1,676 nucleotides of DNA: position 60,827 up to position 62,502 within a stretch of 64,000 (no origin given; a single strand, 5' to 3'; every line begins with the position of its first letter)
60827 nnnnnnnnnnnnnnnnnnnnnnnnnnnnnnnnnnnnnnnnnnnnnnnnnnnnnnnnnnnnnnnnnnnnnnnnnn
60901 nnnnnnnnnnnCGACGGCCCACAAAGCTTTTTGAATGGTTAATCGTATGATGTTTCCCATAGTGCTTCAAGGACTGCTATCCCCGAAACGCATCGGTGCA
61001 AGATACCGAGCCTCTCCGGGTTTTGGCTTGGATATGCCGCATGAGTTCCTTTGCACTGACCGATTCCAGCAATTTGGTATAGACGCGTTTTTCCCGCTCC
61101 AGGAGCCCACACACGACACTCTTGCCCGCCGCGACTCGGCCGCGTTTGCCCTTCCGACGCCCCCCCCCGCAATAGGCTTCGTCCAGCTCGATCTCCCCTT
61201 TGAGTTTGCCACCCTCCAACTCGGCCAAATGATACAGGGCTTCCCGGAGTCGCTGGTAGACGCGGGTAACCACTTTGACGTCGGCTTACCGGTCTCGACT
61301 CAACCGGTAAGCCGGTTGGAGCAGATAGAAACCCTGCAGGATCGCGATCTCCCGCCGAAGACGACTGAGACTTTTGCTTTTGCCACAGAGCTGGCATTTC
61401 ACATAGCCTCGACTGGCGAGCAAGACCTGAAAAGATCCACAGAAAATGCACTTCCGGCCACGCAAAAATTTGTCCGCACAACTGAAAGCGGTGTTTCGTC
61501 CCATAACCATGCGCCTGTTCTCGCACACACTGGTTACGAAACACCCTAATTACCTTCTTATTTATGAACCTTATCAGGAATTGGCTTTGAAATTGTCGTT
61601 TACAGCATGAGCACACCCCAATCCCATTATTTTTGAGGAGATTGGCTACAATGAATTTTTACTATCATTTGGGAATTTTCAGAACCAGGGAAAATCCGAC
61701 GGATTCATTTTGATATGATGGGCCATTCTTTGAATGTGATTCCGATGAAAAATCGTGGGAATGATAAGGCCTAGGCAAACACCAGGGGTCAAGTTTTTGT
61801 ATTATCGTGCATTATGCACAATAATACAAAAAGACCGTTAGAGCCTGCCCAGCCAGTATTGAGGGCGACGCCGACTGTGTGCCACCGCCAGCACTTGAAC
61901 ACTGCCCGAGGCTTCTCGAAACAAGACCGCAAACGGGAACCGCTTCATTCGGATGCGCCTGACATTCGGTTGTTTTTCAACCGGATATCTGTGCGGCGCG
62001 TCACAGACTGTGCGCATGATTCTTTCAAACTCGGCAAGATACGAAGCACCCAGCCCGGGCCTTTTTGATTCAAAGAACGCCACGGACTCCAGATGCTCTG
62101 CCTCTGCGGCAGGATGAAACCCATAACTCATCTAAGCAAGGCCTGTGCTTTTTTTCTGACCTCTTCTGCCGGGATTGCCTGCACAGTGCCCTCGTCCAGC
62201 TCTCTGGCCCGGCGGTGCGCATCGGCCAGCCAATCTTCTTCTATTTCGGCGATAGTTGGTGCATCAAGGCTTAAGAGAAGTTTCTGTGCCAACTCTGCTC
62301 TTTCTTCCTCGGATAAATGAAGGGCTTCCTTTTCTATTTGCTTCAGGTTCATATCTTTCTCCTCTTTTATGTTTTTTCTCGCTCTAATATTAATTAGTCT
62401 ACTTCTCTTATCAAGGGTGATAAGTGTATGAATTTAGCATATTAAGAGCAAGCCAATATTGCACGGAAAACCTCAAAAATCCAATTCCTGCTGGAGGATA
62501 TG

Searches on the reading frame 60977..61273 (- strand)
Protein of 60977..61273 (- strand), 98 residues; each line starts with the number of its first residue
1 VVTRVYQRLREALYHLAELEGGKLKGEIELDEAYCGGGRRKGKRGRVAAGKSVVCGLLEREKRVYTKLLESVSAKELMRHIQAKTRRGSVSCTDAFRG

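Call 3: search_protein_families(library=pfam, proteins=[window:60977-61273:-], max_evalue=1)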
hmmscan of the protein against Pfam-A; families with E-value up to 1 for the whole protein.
window:60977-61273:- (98 aa): 1 family
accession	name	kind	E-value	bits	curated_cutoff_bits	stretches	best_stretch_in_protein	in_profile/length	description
PF12762.13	DDE_Tnp_IS1595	-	2.8e-11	44.1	27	1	23-95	1-84/153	ISXO2-like transposase domain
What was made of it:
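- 60714..61555 (-): Decayed IS1595-family element bounded by 25-nt imperfect inverted repeats. Its inner end lies 36 nt upstream of the large gene's start codon. Pfam DDE_Tnp_IS1595 on two ORF fragments (call 3).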

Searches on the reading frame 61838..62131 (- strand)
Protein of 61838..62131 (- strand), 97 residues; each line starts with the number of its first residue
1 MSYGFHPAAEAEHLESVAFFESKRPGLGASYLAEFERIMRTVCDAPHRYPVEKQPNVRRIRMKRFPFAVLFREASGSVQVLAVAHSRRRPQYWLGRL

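Call 3: search_protein_families(library=pfam, proteins=[window:61838-62131:-], max_evalue=1)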
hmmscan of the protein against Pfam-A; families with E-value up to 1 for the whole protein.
window:61838-62131:- (97 aa): 1 family
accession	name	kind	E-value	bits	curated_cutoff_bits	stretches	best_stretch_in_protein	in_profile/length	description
PF05016.21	ParE_toxin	-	5.5e-05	24.1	23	1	5-89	3-88/89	ParE toxin of type II toxin-antitoxin system, parDE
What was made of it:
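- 61838..62352 (-): ParE toxin with an Unstab_antitox antitoxin. Context only, not part of a system with the large gene. Pfam (call 3).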

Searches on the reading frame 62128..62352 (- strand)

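Call 3: search_protein_families(library=pfam, proteins=[window:62128-62352:-], max_evalue=1)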
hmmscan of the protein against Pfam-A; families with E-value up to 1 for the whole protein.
window:62128-62352:- (74 aa): 1 family
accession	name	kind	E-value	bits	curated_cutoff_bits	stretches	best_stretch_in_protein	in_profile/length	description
PF09720.15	Unstab_antitox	-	1.4e-14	54.3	23.3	1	12-65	1-54/54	Putative addiction module component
